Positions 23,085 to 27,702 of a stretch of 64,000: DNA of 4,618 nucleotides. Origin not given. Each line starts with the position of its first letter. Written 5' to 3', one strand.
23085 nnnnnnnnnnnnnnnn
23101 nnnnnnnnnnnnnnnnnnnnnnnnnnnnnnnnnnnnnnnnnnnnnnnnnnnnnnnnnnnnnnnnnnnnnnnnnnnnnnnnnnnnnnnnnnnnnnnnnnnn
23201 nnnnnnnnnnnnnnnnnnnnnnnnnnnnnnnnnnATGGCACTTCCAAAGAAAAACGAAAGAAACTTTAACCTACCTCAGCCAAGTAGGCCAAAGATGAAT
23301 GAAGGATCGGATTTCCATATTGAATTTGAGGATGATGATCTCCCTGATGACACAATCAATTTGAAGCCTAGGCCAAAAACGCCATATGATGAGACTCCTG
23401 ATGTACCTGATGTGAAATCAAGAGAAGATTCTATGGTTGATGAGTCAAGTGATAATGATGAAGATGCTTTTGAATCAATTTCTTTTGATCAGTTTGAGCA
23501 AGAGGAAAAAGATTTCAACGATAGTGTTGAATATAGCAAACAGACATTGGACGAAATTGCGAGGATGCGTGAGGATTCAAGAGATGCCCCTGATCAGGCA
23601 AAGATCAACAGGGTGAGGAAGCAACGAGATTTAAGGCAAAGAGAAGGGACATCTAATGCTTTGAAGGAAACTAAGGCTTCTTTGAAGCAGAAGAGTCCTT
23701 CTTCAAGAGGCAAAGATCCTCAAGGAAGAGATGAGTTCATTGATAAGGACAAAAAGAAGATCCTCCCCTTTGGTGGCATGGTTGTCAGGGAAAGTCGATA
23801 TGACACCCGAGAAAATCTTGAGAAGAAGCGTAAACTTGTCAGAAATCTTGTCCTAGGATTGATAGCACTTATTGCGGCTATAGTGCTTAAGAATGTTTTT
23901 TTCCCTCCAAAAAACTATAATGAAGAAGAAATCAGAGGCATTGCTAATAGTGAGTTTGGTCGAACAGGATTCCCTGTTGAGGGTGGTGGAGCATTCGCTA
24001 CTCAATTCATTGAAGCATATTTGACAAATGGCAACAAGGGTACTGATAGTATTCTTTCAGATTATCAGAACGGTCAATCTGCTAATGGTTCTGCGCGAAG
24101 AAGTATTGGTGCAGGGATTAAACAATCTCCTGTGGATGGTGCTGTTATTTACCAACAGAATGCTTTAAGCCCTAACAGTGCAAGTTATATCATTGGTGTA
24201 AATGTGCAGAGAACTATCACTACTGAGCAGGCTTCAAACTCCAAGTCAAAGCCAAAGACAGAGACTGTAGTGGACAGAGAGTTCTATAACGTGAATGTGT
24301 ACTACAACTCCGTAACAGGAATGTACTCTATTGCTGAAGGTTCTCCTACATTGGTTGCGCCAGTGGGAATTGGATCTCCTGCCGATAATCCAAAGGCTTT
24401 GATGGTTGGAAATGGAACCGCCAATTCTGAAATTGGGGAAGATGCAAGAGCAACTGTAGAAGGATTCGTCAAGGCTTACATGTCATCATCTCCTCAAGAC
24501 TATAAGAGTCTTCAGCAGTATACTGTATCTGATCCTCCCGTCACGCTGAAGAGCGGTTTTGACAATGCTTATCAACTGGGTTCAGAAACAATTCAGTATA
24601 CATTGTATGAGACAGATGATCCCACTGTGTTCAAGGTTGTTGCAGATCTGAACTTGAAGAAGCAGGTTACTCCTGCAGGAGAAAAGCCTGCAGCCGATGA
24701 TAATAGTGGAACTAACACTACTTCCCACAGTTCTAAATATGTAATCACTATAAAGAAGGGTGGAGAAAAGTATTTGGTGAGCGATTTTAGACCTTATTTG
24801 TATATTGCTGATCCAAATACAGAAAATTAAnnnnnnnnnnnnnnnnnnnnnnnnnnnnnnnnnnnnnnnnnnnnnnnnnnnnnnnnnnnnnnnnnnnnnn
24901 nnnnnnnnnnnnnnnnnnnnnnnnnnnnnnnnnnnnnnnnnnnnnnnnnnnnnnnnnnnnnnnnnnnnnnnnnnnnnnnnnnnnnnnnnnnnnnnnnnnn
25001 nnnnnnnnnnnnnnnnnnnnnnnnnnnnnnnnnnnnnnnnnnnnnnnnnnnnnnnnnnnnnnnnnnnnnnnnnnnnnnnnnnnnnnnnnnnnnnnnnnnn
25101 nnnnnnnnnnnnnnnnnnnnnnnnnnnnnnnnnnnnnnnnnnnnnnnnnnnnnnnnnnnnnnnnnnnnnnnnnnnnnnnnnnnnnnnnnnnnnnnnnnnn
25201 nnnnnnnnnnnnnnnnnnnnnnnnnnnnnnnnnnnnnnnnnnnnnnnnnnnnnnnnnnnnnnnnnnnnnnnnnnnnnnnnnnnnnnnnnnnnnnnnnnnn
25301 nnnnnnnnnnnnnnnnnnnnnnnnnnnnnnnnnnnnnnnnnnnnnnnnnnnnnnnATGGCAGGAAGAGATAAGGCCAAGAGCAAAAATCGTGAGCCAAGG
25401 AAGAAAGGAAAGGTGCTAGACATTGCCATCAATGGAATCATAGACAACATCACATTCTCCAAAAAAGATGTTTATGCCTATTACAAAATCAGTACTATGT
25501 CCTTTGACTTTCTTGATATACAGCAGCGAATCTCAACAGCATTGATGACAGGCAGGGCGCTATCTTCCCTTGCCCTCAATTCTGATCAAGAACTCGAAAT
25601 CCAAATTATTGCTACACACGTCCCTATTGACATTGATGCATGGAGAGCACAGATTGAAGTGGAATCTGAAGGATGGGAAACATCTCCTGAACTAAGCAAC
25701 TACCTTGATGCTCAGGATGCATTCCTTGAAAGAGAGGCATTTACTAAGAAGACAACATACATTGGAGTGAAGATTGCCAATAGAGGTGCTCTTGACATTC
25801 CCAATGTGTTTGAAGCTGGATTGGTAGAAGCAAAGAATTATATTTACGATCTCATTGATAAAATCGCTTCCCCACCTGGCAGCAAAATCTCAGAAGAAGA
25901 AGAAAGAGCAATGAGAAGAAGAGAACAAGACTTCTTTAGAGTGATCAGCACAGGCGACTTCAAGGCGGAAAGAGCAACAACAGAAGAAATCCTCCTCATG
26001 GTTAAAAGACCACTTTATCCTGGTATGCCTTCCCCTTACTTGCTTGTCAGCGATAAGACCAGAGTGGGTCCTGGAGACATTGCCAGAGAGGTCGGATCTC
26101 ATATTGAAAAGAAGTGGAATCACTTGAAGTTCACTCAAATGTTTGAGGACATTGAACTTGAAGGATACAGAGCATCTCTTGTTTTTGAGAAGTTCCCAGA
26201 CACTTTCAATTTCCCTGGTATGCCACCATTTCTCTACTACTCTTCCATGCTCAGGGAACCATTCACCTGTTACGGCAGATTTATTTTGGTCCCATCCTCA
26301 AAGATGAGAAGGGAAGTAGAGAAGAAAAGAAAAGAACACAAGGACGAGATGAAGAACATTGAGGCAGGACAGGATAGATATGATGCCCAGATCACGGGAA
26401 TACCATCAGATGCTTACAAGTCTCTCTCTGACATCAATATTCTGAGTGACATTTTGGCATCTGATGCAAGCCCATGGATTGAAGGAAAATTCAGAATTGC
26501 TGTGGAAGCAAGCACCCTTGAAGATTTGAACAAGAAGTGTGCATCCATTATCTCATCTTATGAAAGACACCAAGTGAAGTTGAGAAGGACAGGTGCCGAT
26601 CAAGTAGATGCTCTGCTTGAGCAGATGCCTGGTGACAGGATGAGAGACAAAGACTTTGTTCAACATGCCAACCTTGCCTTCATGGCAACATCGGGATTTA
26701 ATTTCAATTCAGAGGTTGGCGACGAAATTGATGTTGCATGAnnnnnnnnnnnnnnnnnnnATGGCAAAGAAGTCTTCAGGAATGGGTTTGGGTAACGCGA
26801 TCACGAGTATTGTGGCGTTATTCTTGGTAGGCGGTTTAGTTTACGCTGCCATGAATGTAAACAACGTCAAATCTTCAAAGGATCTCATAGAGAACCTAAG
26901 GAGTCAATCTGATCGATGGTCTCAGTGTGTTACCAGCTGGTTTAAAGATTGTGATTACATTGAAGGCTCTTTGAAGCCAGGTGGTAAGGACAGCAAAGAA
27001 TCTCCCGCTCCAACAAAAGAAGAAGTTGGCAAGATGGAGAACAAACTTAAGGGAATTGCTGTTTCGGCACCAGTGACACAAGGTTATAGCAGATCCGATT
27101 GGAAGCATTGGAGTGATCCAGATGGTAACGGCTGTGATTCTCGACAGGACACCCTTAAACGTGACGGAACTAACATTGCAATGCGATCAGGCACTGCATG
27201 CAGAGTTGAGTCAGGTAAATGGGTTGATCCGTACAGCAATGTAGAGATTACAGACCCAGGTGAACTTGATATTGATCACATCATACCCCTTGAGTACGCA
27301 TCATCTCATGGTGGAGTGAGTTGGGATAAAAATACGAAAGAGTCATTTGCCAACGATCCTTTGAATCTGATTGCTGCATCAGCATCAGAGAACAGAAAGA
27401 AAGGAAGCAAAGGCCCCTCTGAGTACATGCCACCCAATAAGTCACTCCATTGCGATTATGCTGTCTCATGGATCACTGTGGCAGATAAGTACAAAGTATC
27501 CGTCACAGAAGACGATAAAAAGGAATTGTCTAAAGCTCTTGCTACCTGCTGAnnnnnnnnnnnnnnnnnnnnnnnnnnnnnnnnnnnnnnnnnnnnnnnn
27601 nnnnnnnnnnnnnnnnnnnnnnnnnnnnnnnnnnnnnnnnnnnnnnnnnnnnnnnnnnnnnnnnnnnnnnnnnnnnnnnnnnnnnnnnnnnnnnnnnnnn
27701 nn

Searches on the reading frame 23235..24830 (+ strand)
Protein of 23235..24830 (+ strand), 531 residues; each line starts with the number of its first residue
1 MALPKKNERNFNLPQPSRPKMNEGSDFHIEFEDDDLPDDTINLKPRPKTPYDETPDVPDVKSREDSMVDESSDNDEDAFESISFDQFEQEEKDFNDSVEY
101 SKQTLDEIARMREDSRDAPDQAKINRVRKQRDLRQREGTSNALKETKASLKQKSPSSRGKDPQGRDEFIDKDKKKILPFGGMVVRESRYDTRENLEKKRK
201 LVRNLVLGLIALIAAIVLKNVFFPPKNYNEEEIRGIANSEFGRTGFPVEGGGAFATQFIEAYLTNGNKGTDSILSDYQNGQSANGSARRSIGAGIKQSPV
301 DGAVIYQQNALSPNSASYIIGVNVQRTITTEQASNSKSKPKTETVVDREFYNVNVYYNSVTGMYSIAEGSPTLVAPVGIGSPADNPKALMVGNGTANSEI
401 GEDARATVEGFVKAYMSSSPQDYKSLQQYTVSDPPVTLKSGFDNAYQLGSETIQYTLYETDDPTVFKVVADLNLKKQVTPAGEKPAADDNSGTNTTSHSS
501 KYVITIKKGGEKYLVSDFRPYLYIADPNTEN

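Call 8: search_protein_families(library=phrogs, proteins=[window:23235-24830:+], max_evalue=0.00001)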
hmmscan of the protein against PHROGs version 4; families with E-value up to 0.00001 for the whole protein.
window:23235-24830:+ (531 aa): 0 families

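Call 75: search_protein_families(library=pfam, proteins=[window:23235-24830:+], max_evalue=0.001)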
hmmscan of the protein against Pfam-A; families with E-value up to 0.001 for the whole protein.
window:23235-24830:+ (531 aa): 0 families

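Call 116: search_dna_similar(query=window:23235-24830:+, collection=plasmids, mode=protein, max_evalue=0.001, max_rows=12)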
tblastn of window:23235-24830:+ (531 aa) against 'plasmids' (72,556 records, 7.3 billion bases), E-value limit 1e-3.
No match.

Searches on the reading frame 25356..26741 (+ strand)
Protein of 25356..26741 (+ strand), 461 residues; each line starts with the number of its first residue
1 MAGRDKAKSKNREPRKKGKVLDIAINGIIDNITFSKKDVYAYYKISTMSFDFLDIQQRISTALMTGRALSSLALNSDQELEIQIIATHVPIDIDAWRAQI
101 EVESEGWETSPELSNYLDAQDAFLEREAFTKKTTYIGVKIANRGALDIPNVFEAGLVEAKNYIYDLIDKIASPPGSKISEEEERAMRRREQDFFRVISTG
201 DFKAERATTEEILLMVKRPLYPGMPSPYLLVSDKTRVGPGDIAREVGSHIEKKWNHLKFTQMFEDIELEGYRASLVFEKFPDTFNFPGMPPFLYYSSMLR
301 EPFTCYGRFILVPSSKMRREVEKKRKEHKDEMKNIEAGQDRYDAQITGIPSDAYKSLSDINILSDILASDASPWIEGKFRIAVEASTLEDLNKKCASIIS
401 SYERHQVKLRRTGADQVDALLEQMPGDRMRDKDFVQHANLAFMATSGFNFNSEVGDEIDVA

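Call 8: search_protein_families(library=phrogs, proteins=[window:25356-26741:+], max_evalue=0.00001)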
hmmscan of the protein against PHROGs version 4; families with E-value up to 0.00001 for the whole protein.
window:25356-26741:+ (461 aa): 1 family
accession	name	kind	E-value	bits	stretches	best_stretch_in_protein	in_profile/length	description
phrog_24614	-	unknown function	6.1e-08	32.1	1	26-456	6-430/815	-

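Call 75: search_protein_families(library=pfam, proteins=[window:25356-26741:+], max_evalue=0.001)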
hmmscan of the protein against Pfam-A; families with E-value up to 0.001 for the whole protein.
window:25356-26741:+ (461 aa): 0 families

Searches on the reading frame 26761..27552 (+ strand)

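Call 78: search_protein_families(library=pfam, proteins=[window:26761-27552:+], max_evalue=0.001)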
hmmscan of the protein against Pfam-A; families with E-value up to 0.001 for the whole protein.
window:26761-27552:+ (263 aa): 2 families
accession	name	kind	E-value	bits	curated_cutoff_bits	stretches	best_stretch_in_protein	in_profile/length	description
PF07510.16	GmrSD_C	-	6.3e-14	52.5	23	1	127-258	2-137/138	GmrSD restriction endonucleases, C-terminal domain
PF13395.12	HNH_4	-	0.00039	20.8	22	0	159-177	9-26/54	HNH endonuclease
